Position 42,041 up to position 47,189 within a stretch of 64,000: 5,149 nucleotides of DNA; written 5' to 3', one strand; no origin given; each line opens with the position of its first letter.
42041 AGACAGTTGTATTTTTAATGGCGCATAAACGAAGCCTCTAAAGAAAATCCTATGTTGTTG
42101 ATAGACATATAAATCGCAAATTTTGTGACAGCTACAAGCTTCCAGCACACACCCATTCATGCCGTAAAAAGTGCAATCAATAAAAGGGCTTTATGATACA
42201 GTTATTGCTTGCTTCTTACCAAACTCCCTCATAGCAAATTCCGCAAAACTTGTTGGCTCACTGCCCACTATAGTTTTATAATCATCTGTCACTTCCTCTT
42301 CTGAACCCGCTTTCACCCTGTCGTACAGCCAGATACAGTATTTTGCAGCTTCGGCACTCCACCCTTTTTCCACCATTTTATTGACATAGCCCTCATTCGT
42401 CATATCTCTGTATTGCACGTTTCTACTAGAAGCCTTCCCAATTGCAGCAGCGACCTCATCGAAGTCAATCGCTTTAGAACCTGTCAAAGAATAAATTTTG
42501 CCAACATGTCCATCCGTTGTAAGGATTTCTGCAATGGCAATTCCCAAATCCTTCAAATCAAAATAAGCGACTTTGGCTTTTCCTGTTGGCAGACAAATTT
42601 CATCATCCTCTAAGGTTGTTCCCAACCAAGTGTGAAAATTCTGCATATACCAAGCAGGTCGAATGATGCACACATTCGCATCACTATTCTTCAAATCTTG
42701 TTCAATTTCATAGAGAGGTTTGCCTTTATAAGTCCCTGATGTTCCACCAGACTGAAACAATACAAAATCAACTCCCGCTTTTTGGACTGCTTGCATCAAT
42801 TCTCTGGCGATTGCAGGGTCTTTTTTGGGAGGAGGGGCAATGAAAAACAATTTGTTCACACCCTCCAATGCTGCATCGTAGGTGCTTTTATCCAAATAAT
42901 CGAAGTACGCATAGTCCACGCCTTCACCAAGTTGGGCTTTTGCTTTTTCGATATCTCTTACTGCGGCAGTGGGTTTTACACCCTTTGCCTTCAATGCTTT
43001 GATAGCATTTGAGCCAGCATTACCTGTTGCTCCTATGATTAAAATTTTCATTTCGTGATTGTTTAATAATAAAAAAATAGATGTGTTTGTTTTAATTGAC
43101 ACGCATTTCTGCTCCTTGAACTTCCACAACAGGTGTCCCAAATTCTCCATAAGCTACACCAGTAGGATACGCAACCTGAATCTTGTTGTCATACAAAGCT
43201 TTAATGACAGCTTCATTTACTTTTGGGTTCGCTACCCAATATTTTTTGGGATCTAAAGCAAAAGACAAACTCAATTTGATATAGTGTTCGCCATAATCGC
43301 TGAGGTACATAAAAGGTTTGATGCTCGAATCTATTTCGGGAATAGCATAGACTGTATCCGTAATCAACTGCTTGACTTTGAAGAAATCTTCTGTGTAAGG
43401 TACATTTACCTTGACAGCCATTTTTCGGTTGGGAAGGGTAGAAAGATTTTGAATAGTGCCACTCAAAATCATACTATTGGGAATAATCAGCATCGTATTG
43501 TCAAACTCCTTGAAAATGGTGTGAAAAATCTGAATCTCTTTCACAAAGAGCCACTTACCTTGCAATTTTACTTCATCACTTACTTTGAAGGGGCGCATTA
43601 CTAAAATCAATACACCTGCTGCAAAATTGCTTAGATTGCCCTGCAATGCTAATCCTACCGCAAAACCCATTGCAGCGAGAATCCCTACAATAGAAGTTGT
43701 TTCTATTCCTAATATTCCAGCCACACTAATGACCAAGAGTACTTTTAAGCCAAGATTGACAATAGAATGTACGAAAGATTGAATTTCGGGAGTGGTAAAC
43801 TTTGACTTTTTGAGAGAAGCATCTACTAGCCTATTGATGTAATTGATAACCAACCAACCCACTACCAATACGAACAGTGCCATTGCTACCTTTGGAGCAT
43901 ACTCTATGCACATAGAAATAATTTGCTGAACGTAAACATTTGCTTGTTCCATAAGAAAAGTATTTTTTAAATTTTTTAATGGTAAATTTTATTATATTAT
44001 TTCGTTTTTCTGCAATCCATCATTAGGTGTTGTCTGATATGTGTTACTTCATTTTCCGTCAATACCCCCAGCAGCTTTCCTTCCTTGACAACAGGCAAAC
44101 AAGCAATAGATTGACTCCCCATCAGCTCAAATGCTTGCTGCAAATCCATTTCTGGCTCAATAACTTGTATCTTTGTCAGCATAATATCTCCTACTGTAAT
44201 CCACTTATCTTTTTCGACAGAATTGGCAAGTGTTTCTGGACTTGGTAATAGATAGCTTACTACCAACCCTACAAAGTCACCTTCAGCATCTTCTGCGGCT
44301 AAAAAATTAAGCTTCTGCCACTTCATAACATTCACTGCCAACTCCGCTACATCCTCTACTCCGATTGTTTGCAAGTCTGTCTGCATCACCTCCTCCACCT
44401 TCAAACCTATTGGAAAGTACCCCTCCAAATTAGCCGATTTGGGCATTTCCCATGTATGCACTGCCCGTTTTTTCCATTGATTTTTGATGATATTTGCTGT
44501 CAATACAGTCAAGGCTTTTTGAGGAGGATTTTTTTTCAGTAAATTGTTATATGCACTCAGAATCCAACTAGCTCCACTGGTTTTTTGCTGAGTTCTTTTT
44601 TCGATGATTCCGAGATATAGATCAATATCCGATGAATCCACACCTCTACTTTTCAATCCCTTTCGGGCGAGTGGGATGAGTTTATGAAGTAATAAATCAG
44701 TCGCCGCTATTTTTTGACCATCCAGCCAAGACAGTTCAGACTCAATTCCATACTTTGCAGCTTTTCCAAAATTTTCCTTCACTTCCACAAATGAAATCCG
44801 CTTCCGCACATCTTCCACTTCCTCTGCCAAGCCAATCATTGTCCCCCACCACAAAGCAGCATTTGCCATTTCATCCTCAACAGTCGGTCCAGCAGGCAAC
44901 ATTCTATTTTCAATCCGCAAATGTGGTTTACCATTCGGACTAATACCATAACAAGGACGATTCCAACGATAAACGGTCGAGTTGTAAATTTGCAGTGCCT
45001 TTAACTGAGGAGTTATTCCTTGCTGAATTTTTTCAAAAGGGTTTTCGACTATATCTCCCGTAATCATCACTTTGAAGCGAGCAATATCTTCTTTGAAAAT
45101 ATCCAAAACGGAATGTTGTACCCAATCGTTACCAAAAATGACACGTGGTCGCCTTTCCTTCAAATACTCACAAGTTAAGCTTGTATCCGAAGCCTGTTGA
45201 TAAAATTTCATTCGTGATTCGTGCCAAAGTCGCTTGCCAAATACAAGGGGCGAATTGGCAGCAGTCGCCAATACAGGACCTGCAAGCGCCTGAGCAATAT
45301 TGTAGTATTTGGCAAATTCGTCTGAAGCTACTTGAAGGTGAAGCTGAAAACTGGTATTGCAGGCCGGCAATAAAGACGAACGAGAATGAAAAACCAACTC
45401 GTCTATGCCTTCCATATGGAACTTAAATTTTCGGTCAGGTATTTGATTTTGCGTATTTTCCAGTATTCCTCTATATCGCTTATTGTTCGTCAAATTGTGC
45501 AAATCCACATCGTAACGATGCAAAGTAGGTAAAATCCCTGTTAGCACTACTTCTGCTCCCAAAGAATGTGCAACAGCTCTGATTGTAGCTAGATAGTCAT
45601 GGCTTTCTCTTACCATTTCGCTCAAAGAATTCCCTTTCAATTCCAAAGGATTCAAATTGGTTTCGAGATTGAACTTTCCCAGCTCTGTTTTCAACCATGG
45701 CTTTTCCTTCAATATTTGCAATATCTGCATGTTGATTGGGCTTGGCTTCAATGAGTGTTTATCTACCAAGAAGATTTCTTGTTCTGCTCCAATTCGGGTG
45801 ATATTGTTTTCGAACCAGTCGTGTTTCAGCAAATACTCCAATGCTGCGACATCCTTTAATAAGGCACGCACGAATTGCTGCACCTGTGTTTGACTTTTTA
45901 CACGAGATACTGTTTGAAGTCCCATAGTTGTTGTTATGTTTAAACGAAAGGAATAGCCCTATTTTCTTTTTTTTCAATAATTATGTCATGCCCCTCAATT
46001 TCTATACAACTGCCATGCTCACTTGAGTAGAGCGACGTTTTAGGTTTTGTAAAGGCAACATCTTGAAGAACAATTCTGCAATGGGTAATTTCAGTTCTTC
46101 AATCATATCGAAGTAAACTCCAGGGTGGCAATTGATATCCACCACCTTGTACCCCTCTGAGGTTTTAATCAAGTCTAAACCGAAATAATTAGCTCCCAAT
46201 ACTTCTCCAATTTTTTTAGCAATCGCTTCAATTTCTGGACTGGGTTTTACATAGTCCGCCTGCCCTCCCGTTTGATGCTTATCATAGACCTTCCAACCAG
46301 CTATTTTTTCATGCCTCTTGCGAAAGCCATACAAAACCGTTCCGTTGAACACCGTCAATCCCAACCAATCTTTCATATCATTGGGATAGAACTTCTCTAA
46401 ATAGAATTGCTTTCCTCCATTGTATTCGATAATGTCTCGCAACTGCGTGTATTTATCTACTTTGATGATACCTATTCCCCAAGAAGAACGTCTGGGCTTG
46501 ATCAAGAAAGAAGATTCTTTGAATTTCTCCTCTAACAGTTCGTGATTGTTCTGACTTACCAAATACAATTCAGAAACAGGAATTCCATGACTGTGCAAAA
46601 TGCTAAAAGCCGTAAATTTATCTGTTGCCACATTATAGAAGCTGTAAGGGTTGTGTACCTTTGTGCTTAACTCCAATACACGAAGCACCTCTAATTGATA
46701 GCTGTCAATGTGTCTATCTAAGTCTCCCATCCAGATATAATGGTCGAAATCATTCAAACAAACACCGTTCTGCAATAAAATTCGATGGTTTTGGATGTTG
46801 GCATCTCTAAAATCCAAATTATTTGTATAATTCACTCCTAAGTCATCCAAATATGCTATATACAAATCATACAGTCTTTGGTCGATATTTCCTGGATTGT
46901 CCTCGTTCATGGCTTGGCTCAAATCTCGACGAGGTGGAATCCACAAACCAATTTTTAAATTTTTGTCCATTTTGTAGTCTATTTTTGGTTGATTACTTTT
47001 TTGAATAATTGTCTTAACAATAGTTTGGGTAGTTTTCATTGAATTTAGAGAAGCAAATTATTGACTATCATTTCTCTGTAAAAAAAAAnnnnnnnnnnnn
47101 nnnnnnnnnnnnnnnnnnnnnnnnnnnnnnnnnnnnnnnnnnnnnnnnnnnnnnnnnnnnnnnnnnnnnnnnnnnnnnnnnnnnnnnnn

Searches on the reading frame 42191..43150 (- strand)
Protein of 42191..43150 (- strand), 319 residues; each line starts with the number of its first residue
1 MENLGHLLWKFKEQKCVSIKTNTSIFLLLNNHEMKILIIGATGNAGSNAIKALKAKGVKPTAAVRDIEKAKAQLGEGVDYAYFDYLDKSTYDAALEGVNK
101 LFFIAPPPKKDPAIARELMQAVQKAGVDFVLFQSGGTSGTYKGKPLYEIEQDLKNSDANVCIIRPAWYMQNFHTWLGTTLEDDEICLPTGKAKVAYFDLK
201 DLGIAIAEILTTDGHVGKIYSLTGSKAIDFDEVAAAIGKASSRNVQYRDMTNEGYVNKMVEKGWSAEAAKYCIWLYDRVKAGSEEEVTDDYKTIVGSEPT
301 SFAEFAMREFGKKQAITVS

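Call 33: search_protein_families(library=pfam, proteins=[window:42191-43150:-], max_evalue=0.0001)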
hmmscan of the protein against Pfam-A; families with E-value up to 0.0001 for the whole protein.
window:42191-43150:- (319 aa): 2 families
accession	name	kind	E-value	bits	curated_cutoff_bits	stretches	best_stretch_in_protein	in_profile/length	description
PF05368.20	NmrA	-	1.1e-20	74.9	27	1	34-305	3-297/298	NmrA-like family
PF13460.12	NAD_binding_10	-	6.8e-15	55.8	27.2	1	40-177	1-155/184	NAD(P)H-binding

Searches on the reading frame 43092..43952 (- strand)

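Call 33: search_protein_families(library=pfam, proteins=[window:43092-43952:-], max_evalue=0.0001)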
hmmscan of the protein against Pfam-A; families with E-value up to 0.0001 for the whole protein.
window:43092-43952:- (286 aa): 2 families
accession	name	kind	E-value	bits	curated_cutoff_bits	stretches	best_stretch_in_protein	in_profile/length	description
PF00924.24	MS_channel_2nd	-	5.7e-15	55.6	20.2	1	107-171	3-67/68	Mechanosensitive ion channel, beta-domain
PF05552.17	MS_channel_1st_1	-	3.7e-09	36.8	22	1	8-52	3-47/50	Mechanosensitive ion channel, conserved TM helix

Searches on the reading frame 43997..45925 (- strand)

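Call 33: search_protein_families(library=pfam, proteins=[window:43997-45925:-], max_evalue=0.0001)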
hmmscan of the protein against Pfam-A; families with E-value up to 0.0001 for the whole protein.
window:43997-45925:- (642 aa): 2 families
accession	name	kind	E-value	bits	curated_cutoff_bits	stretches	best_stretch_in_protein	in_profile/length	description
PF00571.33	CBS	-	3.7e-12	46.8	24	1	578-628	1-52/57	CBS domain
PF04107.18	GCS2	-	1e-10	41.9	21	1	46-247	2-183/291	Glutamate-cysteine ligase family 2(GCS2)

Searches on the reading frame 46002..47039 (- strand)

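Call 33: search_protein_families(library=pfam, proteins=[window:46002-47039:-], max_evalue=0.0001)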
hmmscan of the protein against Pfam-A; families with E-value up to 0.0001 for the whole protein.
window:46002-47039:- (345 aa): 4 families
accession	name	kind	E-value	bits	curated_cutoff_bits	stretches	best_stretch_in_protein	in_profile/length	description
PF08443.16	RimK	-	1.4e-10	41.6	21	1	138-308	1-169/188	RimK-like ATP-grasp domain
PF14397.11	ATPgrasp_ST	-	3.4e-08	33.5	31.4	1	128-197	9-82/278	Sugar-transfer associated ATP-grasp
PF05770.16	Ins134_P3_kin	-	7.1e-05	22.9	23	0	266-309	140-185/201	Inositol 1,3,4-trisphosphate 5/6-kinase ATP-grasp domain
PF02655.19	ATP-grasp_3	-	7.2e-05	23.4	23.2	0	254-304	102-155/160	ATP-grasp domain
